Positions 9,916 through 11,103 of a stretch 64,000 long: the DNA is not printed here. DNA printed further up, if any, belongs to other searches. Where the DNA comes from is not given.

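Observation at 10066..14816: Formate dehydrogenase alpha subunit is split, and its two halves are encoded in permuted order around the diaphorase gene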

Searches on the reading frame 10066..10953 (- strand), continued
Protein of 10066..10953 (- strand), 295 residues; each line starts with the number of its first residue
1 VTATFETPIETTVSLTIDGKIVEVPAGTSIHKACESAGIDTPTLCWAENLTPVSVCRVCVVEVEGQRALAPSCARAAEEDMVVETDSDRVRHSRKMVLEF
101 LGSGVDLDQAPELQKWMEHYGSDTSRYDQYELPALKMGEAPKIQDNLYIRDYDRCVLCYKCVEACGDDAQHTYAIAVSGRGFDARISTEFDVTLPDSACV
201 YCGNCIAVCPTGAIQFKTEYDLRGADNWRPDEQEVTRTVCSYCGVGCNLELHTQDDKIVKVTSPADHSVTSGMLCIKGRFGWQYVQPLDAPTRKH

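Call 8: find_homologous_proteins(query=window:10066-10953:-, max_evalue=1e-20)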
Query window:10066-10953:- (295 aa): 8000 proteins with E <= 1e-20 among 8000 candidates; the best 120 are listed.
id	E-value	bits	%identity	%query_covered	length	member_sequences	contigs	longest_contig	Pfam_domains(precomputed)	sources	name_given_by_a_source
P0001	7.1e-185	631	91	100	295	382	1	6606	PF13510.12,PF00037.33,PF12838.13,PF22117.3,PF13237.12,PF04879.22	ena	-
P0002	1.9e-167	574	84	98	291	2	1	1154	PF13510.12,PF00037.33,PF12838.13,PF22117.3,PF13237.12,PF13187.12,PF04879.22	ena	-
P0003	3.7e-163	560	83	97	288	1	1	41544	PF14697.12,PF13510.12,PF00037.33,PF12838.13,PF22117.3,PF13237.12,PF13187.12,PF04879.22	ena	-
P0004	4.4e-162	556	83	95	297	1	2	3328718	PF13510.12,PF00037.33,PF12838.13,PF22117.3,PF13237.12,PF13187.12,PF04879.22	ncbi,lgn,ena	-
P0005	1.6e-161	555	83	97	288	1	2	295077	PF13510.12,PF00037.33,PF12838.13,PF22117.3,PF13237.12,PF13187.12,PF04879.22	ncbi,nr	ncbi:MAG: 2Fe-2S iron-sulfur cluster-binding protein [Acidimicrobiales bacterium]|nr:2Fe-2S iron-sul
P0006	1.2e-160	552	84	94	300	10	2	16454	PF13510.12,PF00037.33,PF12838.13,PF22117.3,PF13237.12,PF13187.12,PF04879.22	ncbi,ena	-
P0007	1.4e-160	551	82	96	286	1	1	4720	PF13510.12,PF00037.33,PF12838.13,PF22117.3,PF13237.12,PF13187.12,PF04879.22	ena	-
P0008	1.6e-160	551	82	97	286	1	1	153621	PF13510.12,PF00037.33,PF12838.13,PF22117.3,PF13237.12,PF13187.12,PF04879.22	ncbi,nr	ncbi:2Fe-2S iron-sulfur cluster-binding protein [Myxococcota bacterium]|nr:2Fe-2S iron-sulfur cluste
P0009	1.6e-160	551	82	96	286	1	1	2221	PF13510.12,PF00037.33,PF12838.13,PF22117.3,PF13237.12,PF13187.12,PF04879.22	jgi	-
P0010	1.8e-160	551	83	96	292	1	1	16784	PF13510.12,PF00037.33,PF12838.13,PF22117.3,PF13237.12,PF04879.22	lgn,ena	-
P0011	1.5e-159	548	82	98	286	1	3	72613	PF14697.12,PF13510.12,PF00037.33,PF13484.12,PF12838.13,PF22117.3,PF13237.12,PF13187.12,PF04879.22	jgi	jgi:predicted molibdopterin-dependent oxidoreductase YjgC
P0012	3.9e-159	547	82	95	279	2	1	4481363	PF13510.12,PF00037.33,PF12838.13,PF22117.3,PF13237.12,PF04879.22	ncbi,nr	ncbi:MAG: 2Fe-2S iron-sulfur cluster-binding protein [Acidimicrobiales bacterium]|nr:2Fe-2S iron-sul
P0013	4.9e-159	546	83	98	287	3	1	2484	PF13510.12,PF00037.33,PF12838.13,PF22117.3,PF13237.12,PF13187.12,PF04879.22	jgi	jgi:NADP-reducing hydrogenase subunit HndD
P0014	5.6e-159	546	83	94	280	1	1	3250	PF13510.12,PF00037.33,PF12838.13,PF22117.3,PF13237.12,PF13187.12,PF04879.22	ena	-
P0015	7.3e-159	546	83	98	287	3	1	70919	PF13510.12,PF00037.33,PF13484.12,PF12838.13,PF22117.3,PF13237.12,PF13187.12,PF04879.22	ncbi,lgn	-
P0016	7.3e-159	546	82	95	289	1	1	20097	PF13510.12,PF00037.33,PF13484.12,PF12838.13,PF22117.3,PF13187.12,PF04879.22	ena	-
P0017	1.3e-158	545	83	95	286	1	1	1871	PF13510.12,PF00037.33,PF12838.13,PF22117.3,PF13237.12,PF13187.12,PF04879.22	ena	-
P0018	1.6e-158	545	81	98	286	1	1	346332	PF14697.12,PF13510.12,PF00037.33,PF12838.13,PF22117.3,PF13237.12,PF13187.12,PF04879.22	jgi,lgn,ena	-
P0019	2.7e-158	544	80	97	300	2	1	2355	PF13510.12,PF00037.33,PF12838.13,PF22117.3,PF13237.12,PF13187.12,PF04879.22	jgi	jgi:NADP-reducing hydrogenase subunit HndD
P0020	3.5e-158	544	79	99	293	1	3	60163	PF13510.12,PF00037.33,PF12838.13,PF22117.3,PF13237.12,PF13187.12,PF04879.22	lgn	-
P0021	4.2e-158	543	81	98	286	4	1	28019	PF14697.12,PF13510.12,PF00037.33,PF12838.13,PF22117.3,PF13237.12,PF13187.12,PF04879.22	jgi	jgi:predicted molibdopterin-dependent oxidoreductase YjgC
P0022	5.1e-158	543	79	100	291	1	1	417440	PF13510.12,PF00037.33,PF13484.12,PF12838.13,PF22117.3,PF13237.12,PF04879.22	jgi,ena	-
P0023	7.1e-158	543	81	98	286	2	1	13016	PF13510.12,PF00037.33,PF13484.12,PF12838.13,PF22117.3,PF13237.12,PF13187.12,PF04879.22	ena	-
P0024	1.2e-157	542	79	97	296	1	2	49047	PF13510.12,PF00037.33,PF12838.13,PF22117.3,PF13237.12,PF13187.12,PF04879.22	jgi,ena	-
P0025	1.4e-157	542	80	96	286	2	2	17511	PF13510.12,PF00037.33,PF12838.13,PF22117.3,PF13237.12,PF13187.12,PF04879.22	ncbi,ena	-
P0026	1.8e-157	541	81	98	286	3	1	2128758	PF13510.12,PF00037.33,PF12838.13,PF22117.3,PF13237.12,PF04879.22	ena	-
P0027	2.3e-157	541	81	98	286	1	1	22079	PF13510.12,PF00037.33,PF12838.13,PF22117.3,PF13237.12,PF13187.12,PF04879.22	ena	-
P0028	2.7e-157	541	81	98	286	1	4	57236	PF14697.12,PF13510.12,PF00037.33,PF12838.13,PF22117.3,PF13237.12,PF13187.12,PF04879.22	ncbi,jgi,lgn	ncbi:MAG: NADP-reducing hydrogenase subunit HndD [Candidatus Aldehydirespiratoraceae bacterium]|jgi:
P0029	2.7e-157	541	81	95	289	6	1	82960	PF13510.12,PF00037.33,PF13484.12,PF12838.13,PF22117.3,PF13187.12,PF04879.22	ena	-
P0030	3.7e-157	540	80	100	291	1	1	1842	PF13510.12,PF00037.33,PF13484.12,PF12838.13,PF22117.3,PF13237.12,PF04879.22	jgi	jgi:NADP-reducing hydrogenase subunit HndD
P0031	4.8e-157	540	81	95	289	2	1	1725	PF13510.12,PF00037.33,PF12838.13,PF22117.3,PF13237.12,PF13187.12,PF04879.22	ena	-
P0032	6.8e-157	539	82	95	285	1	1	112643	PF14697.12,PF13510.12,PF00037.33,PF12838.13,PF22117.3,PF13237.12,PF13187.12,PF04879.22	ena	-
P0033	7.6e-157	539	81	98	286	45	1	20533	PF13510.12,PF00037.33,PF12838.13,PF22117.3,PF13237.12,PF04879.22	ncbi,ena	-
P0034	8.7e-157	539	82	95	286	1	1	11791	PF13510.12,PF00037.33,PF12838.13,PF22117.3,PF13237.12,PF13187.12,PF04879.22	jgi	-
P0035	1.1e-156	539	80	96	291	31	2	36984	PF13510.12,PF00037.33,PF13484.12,PF12838.13,PF22117.3,PF13237.12,PF13187.12,PF04879.22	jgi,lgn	jgi:predicted molibdopterin-dependent oxidoreductase YjgC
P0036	2.0e-156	538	79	99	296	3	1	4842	PF14697.12,PF13510.12,PF00037.33,PF12838.13,PF22117.3,PF13237.12,PF13187.12,PF04879.22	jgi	jgi:NADP-reducing hydrogenase subunit HndD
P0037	3.8e-156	537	81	98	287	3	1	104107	PF13510.12,PF00037.33,PF12838.13,PF22117.3,PF13237.12,PF04879.22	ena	-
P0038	3.0e-155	534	80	94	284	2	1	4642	PF13510.12,PF00037.33,PF12838.13,PF22117.3,PF13237.12,PF13187.12,PF04879.22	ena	-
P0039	5.6e-155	533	81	96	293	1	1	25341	PF13510.12,PF00037.33,PF13484.12,PF12838.13,PF22117.3,PF13237.12,PF13187.12,PF04879.22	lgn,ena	-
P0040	1.8e-154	531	81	94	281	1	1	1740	PF13510.12,PF00037.33,PF12838.13,PF22117.3,PF13237.12,PF04879.22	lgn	-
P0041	2.5e-154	531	81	95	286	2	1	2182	PF14697.12,PF13510.12,PF12837.13,PF00037.33,PF12838.13,PF22117.3,PF13237.12,PF13187.12,PF04879.22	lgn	-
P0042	9.8e-154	529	78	100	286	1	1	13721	PF14697.12,PF13510.12,PF00111.33,PF00037.33,PF12838.13,PF22117.3,PF13237.12,PF13187.12,PF04879.22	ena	-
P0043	3.0e-153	527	80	95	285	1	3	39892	PF13510.12,PF00037.33,PF12838.13,PF22117.3,PF13237.12,PF13187.12,PF04879.22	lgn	-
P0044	4.5e-153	527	82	94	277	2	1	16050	PF13510.12,PF00037.33,PF13484.12,PF12838.13,PF22117.3,PF13237.12,PF13187.12,PF04879.22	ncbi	-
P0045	7.3e-153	526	80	94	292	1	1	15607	PF13510.12,PF00037.33,PF13484.12,PF12838.13,PF22117.3,PF13237.12,PF04879.22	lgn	-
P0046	1.5e-152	525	83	92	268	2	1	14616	PF13510.12,PF00037.33,PF13484.12,PF12838.13,PF22117.3,PF13237.12,PF13187.12,PF04879.22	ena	-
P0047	3.8e-152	524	77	97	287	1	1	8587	PF13510.12,PF00037.33,PF12838.13,PF22117.3,PF13237.12,PF13187.12,PF04879.22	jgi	jgi:NADP-reducing hydrogenase subunit HndD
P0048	3.1e-151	521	79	94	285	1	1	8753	PF13510.12,PF00037.33,PF12838.13,PF22117.3,PF13237.12,PF13187.12,PF04879.22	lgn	-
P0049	1.1e-150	519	79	95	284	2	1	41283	PF13510.12,PF00037.33,PF12838.13,PF22117.3,PF13237.12,PF04879.22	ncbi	-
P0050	4.8e-150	517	78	94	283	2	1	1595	PF13510.12,PF00037.33,PF13484.12,PF12838.13,PF22117.3,PF13237.12,PF13187.12,PF04879.22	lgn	-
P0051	7.5e-150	516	76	98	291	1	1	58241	PF13510.12,PF00037.33,PF12838.13,PF22117.3,PF13237.12,PF13187.12,PF04879.22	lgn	-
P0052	1.9e-149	515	78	95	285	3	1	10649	PF13510.12,PF00037.33,PF12838.13,PF22117.3,PF13237.12,PF13187.12,PF04879.22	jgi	-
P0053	4.4e-149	514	79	93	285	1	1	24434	PF13510.12,PF00037.33,PF13484.12,PF12838.13,PF22117.3,PF13237.12,PF13187.12,PF04879.22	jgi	-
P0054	6.1e-149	513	77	95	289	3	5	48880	PF13510.12,PF00037.33,PF12838.13,PF22117.3,PF13237.12,PF13187.12,PF04879.22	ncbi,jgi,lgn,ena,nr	ncbi:MAG: (2Fe-2S)-binding protein [Acidimicrobiia bacterium]|nr:(2Fe-2S)-binding protein [Acidimicr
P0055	1.6e-148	512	78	93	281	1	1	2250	PF13510.12,PF00037.33,PF12838.13,PF22117.3,PF13237.12,PF04879.22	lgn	-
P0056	1.7e-148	512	79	93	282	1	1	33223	PF13510.12,PF00037.33,PF12838.13,PF22117.3,PF13237.12,PF13187.12,PF04879.22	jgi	-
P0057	2.2e-148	511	78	95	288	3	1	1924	PF13510.12,PF00037.33,PF12838.13,PF22117.3,PF13237.12,PF04879.22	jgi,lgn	-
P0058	3.0e-148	511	78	94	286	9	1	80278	PF13510.12,PF00037.33,PF13484.12,PF12838.13,PF22117.3,PF13237.12,PF13187.12,PF04879.22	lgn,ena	-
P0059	6.3e-148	510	77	93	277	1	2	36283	PF14697.12,PF13510.12,PF12837.13,PF00037.33,PF13484.12,PF12838.13,PF22117.3,PF13237.12,PF13187.12,PF04879.22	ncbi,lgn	-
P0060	7.9e-148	510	79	94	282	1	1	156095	PF13510.12,PF00037.33,PF12838.13,PF22117.3,PF13237.12,PF13187.12,PF04879.22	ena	-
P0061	4.2e-147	507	75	98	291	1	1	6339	PF14697.12,PF13510.12,PF00037.33,PF12838.13,PF22117.3,PF13237.12,PF04879.22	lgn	-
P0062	7.1e-147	506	77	95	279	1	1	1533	PF14697.12,PF13510.12,PF00037.33,PF13484.12,PF12838.13,PF22117.3,PF13237.12,PF13187.12,PF04879.22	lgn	-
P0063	1.6e-146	505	75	95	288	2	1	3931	PF13510.12,PF00037.33,PF12838.13,PF22117.3,PF13237.12,PF04879.22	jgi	-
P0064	6.4e-146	503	77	95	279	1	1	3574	PF14697.12,PF13510.12,PF00037.33,PF12838.13,PF22117.3,PF13237.12,PF13187.12,PF04879.22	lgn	-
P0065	9.3e-146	503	76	95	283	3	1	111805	PF14697.12,PF13510.12,PF00037.33,PF12838.13,PF22117.3,PF13237.12,PF13187.12,PF04879.22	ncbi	-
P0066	9.7e-146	503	75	94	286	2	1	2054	PF13510.12,PF00111.33,PF00037.33,PF13484.12,PF12838.13,PF22117.3,PF13237.12,PF04879.22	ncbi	-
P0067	1.1e-145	503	74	95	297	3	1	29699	PF13510.12,PF00037.33,PF12838.13,PF22117.3,PF13237.12,PF13187.12,PF04879.22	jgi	-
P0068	1.3e-145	502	75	95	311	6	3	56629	PF13510.12,PF00037.33,PF12838.13,PF22117.3,PF13237.12,PF13187.12,PF04879.22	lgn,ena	-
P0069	1.7e-145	502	75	96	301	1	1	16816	PF13510.12,PF00037.33,PF12838.13,PF22117.3,PF13237.12,PF13187.12,PF04879.22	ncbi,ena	-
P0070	2.0e-145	502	77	96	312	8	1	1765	PF14697.12,PF13510.12,PF00037.33,PF13484.12,PF12838.13,PF22117.3,PF13237.12,PF13187.12,PF04879.22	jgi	-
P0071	2.4e-145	501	77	95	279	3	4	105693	PF14697.12,PF13510.12,PF00037.33,PF12838.13,PF22117.3,PF13237.12,PF13187.12,PF04879.22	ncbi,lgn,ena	-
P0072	4.4e-145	501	76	94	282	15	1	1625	PF13510.12,PF00037.33,PF12838.13,PF22117.3,PF13237.12,PF13187.12,PF04879.22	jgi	jgi:predicted molibdopterin-dependent oxidoreductase YjgC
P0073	5.3e-145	500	76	94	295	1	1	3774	PF14697.12,PF13510.12,PF00037.33,PF12838.13,PF22117.3,PF13237.12,PF13187.12,PF04879.22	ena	-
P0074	5.4e-145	500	-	-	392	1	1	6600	PF13510.12,PF00037.33,PF13484.12,PF12838.13,PF22117.3,PF13237.12,PF13187.12,PF04879.22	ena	-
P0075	1.1e-144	499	75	100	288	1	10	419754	PF13510.12,PF00037.33,PF12838.13,PF22117.3,PF13237.12,PF04879.22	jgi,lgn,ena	-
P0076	1.2e-144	499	76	93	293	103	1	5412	PF13510.12,PF00037.33,PF12838.13,PF22117.3,PF13237.12,PF13187.12,PF04879.22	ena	-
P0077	3.3e-144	498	74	95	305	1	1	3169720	PF13510.12,PF00037.33,PF12838.13,PF22117.3,PF13237.12,PF13187.12,PF04879.22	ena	-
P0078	6.2e-144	497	75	93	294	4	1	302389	PF13510.12,PF00037.33,PF12838.13,PF22117.3,PF13237.12,PF13187.12,PF04879.22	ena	-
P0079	7.9e-144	496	77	94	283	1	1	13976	PF13510.12,PF00037.33,PF12838.13,PF22117.3,PF13237.12,PF13187.12,PF04879.22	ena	-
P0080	1.5e-143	496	76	94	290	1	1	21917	PF13510.12,PF00037.33,PF12838.13,PF22117.3,PF13187.12,PF04879.22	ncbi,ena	-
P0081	1.8e-143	495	74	100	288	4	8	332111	PF13510.12,PF00037.33,PF12838.13,PF22117.3,PF13237.12,PF04879.22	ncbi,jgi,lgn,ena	jgi:predicted molibdopterin-dependent oxidoreductase YjgC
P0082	2.3e-143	495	76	94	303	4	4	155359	PF13510.12,PF00037.33,PF12838.13,PF22117.3,PF13237.12,PF13187.12,PF04879.22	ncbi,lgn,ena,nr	ncbi:MAG: 2Fe-2S iron-sulfur cluster-binding protein [Acidimicrobiaceae bacterium]|nr:2Fe-2S iron-su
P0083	2.6e-143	495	76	93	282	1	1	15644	PF13510.12,PF00037.33,PF12838.13,PF22117.3,PF13187.12,PF04879.22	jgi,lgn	-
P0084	2.9e-143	495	74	95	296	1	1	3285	PF13510.12,PF00037.33,PF12838.13,PF22117.3,PF13237.12,PF04879.22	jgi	jgi:NADP-reducing hydrogenase subunit HndD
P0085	4.1e-143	494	76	95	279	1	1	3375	PF14697.12,PF13510.12,PF00037.33,PF13484.12,PF12838.13,PF22117.3,PF13237.12,PF13187.12,PF04879.22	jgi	jgi:predicted molibdopterin-dependent oxidoreductase YjgC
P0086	4.2e-143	494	75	98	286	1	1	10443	PF14697.12,PF13510.12,PF00037.33,PF12838.13,PF22117.3,PF13237.12,PF13187.12,PF04879.22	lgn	-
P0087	4.6e-143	494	76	95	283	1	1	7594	PF13510.12,PF00037.33,PF13484.12,PF12838.13,PF22117.3,PF13187.12,PF04879.22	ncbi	-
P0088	1.1e-142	493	76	95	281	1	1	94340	PF14697.12,PF13510.12,PF00037.33,PF12838.13,PF22117.3,PF13237.12,PF13187.12,PF04879.22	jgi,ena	-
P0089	1.3e-142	492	75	95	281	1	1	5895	PF14697.12,PF13510.12,PF00037.33,PF12838.13,PF22117.3,PF13237.12,PF13187.12,PF04879.22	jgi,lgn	-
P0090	3.3e-142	491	75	95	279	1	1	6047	PF14697.12,PF13510.12,PF00037.33,PF13484.12,PF12838.13,PF22117.3,PF13237.12,PF13187.12,PF04879.22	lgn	-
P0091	3.5e-142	491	74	96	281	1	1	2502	PF13510.12,PF00037.33,PF12838.13,PF22117.3,PF13237.12,PF13187.12,PF04879.22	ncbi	-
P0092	3.9e-142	491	75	95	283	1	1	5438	PF13510.12,PF00037.33,PF12838.13,PF22117.3,PF13187.12,PF04879.22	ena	-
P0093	4.0e-142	491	74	95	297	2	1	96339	PF14697.12,PF13510.12,PF00037.33,PF12838.13,PF13237.12,PF13187.12,PF04879.22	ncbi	ncbi:MAG: 2Fe-2S iron-sulfur cluster-binding protein [Actinomycetota bacterium]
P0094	4.4e-142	491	72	96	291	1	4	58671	PF14697.12,PF13510.12,PF00037.33,PF12838.13,PF13237.12,PF13187.12,PF04879.22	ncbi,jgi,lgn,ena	jgi:predicted molibdopterin-dependent oxidoreductase YjgC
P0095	5.1e-142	491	72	97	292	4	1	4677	PF14697.12,PF13510.12,PF00037.33,PF12838.13,PF13237.12,PF13187.12,PF04879.22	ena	-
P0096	5.2e-142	490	74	95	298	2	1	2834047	PF13510.12,PF00037.33,PF12838.13,PF22117.3,PF13237.12,PF13187.12,PF04879.22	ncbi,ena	-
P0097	5.6e-142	490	73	97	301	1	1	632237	PF13510.12,PF00037.33,PF12838.13,PF22117.3,PF13187.12,PF04879.22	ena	-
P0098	7.1e-142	490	74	97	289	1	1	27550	PF13510.12,PF00037.33,PF12838.13,PF22117.3,PF13187.12,PF04879.22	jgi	jgi:predicted molibdopterin-dependent oxidoreductase YjgC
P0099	9.3e-142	490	75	95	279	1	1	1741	PF14697.12,PF13510.12,PF12837.13,PF00037.33,PF13484.12,PF12838.13,PF22117.3,PF13237.12,PF13187.12,PF04879.22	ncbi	-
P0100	1.0e-141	490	74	97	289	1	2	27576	PF14697.12,PF13510.12,PF00037.33,PF12838.13,PF22117.3,PF13237.12,PF13187.12,PF04879.22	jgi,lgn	-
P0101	1.2e-141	489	75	94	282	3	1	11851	PF13510.12,PF00037.33,PF12838.13,PF22117.3,PF13237.12,PF04879.22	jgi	jgi:predicted molibdopterin-dependent oxidoreductase YjgC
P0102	1.2e-141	489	75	94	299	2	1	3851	PF13510.12,PF00037.33,PF12838.13,PF22117.3,PF13187.12,PF04879.22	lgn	-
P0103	1.5e-141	489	74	97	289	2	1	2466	PF14697.12,PF13510.12,PF00037.33,PF12838.13,PF13237.12,PF13187.12,PF04879.22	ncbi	-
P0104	2.1e-141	489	72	96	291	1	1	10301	PF14697.12,PF13510.12,PF00037.33,PF12838.13,PF13237.12,PF13187.12,PF04879.22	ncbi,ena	-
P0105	2.1e-141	489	74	100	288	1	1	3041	PF13510.12,PF00037.33,PF12838.13,PF22117.3,PF04879.22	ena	-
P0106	2.4e-141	488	73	97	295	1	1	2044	PF14697.12,PF13510.12,PF00037.33,PF12838.13,PF13237.12,PF13187.12,PF04879.22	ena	-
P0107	3.4e-141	488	74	95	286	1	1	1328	PF14697.12,PF13510.12,PF00037.33,PF12838.13,PF13237.12,PF13187.12,PF04879.22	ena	-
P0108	4.9e-141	487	74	96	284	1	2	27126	PF13510.12,PF00037.33,PF13484.12,PF12838.13,PF13187.12,PF04879.22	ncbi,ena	-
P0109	5.6e-141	487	74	95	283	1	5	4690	PF14697.12,PF13510.12,PF00037.33,PF12838.13,PF13237.12,PF13187.12,PF04879.22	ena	-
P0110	1.0e-140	486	74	94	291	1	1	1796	PF14697.12,PF13510.12,PF00037.33,PF12838.13,PF22117.3,PF13237.12,PF13187.12,PF04879.22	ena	-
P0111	1.1e-140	486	73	97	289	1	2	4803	PF13510.12,PF00037.33,PF13484.12,PF12838.13,PF22117.3,PF13187.12,PF04879.22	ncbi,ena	-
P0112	1.2e-140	486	73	95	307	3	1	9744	PF13510.12,PF00037.33,PF12838.13,PF22117.3,PF13237.12,PF13187.12,PF04879.22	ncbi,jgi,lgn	-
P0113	1.3e-140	486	75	95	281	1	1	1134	PF14697.12,PF13510.12,PF00037.33,PF13484.12,PF12838.13,PF13187.12,PF04879.22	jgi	-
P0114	1.5e-140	486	74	97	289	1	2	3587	PF14697.12,PF13510.12,PF00037.33,PF12838.13,PF13237.12,PF13187.12,PF04879.22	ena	-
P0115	1.6e-140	486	74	95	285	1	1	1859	PF14697.12,PF13510.12,PF00037.33,PF12838.13,PF13237.12,PF13187.12,PF04879.22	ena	-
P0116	2.2e-140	485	74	95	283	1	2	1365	PF14697.12,PF13510.12,PF00037.33,PF12838.13,PF13237.12,PF13187.12,PF04879.22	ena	-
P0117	2.2e-140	485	73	96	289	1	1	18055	PF14697.12,PF13510.12,PF00037.33,PF12838.13,PF13237.12,PF13187.12,PF04879.22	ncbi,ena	-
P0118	2.2e-140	485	73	96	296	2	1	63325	PF14697.12,PF13510.12,PF00037.33,PF12838.13,PF22117.3,PF13187.12,PF04879.22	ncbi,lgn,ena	-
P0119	2.4e-140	485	75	95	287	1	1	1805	PF13510.12,PF00037.33,PF12838.13,PF22117.3,PF13237.12,PF13187.12,PF04879.22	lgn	-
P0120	2.7e-140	485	73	94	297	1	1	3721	PF14697.12,PF13510.12,PF00037.33,PF12838.13,PF13237.12,PF13187.12,PF04879.22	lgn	-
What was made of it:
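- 10066..10953 (-): Fe-S subunit (FdhC3-like): a NuoG/FdsA N-terminal module ending in the FS0 domain that is normally part of the catalytic chain. At least 120 clusters of 268-312 aa homologues (one 392-aa outlier) all end in PF04879 (call 8).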

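Call 10: find_encoding_contigs(protein=P0012, flank=6000, max_places=3)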
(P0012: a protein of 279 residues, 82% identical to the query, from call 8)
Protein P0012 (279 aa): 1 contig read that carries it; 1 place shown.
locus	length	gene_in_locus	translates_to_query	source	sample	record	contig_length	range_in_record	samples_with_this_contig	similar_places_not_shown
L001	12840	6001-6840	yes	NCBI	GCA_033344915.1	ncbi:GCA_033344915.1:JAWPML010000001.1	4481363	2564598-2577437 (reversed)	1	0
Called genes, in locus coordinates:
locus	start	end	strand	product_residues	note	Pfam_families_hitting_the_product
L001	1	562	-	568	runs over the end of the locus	PF00587:tRNA-synt_2b, PF04073:tRNA_edit, PF03129:HGTP_anticodon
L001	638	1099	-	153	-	PF09990:DUF2231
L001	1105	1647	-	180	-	-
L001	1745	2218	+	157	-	-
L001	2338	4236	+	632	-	-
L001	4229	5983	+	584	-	PF01257:2Fe-2S_thioredx, PF01512:Complex1_51K, PF10531:SLBB, PF22461:SLBB_2 (weak), PF10589:NADH_4Fe-4S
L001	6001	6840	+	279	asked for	PF13510:Fer2_4, PF13237:Fer4_10 (faint), PF22117:Fer4_Nqo3 (weak), PF12838:Fer4_7 (weak), PF00037:Fer4 (weak), PF04879:Molybdop_Fe4S4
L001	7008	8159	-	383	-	PF00155:Aminotran_1_2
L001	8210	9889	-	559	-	PF13576:Pentapeptide_3 (faint), PF13599:Pentapeptide_4 (faint), PF00805:Pentapeptide (weak)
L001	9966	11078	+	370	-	PF02771:Acyl-CoA_dh_N, PF02770:Acyl-CoA_dh_M, PF00441:Acyl-CoA_dh_1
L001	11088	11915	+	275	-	PF00892:EamA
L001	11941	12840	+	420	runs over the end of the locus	PF07730:HisKA_3, PF13581:HATPase_c_2 (weak), PF02518:HATPase_c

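Call 11: find_encoding_contigs(protein=P0077, flank=6000, max_places=3)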
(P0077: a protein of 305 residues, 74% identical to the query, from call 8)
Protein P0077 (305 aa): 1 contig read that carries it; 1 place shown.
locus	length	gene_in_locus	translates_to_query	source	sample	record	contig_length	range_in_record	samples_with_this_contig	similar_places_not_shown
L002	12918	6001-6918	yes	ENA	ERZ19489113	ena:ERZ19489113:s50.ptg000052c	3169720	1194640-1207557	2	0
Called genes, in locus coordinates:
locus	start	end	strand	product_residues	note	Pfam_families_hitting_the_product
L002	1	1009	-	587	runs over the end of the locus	PF00587:tRNA-synt_2b, PF04073:tRNA_edit, PF03129:HGTP_anticodon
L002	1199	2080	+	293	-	PF05853:BKACE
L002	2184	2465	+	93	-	PF00384:Molybdopterin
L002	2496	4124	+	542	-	PF00384:Molybdopterin, PF01568:Molydop_binding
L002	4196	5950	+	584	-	PF01257:2Fe-2S_thioredx, PF01512:Complex1_51K, PF10531:SLBB (weak), PF10589:NADH_4Fe-4S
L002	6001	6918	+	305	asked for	PF13510:Fer2_4, PF13187:Fer4_9 (faint), PF12838:Fer4_7, PF13237:Fer4_10 (faint), PF22117:Fer4_Nqo3 (weak), PF00037:Fer4 (weak), PF04879:Molybdop_Fe4S4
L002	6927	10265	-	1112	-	PF18731:HEPN_Swt1, PF04465:DUF499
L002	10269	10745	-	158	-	-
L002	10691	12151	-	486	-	-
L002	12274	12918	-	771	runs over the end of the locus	-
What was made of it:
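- Gene callers do cut the catalytic gene at the TGA, for example into 93 and 542 aa in L002 (call 11).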
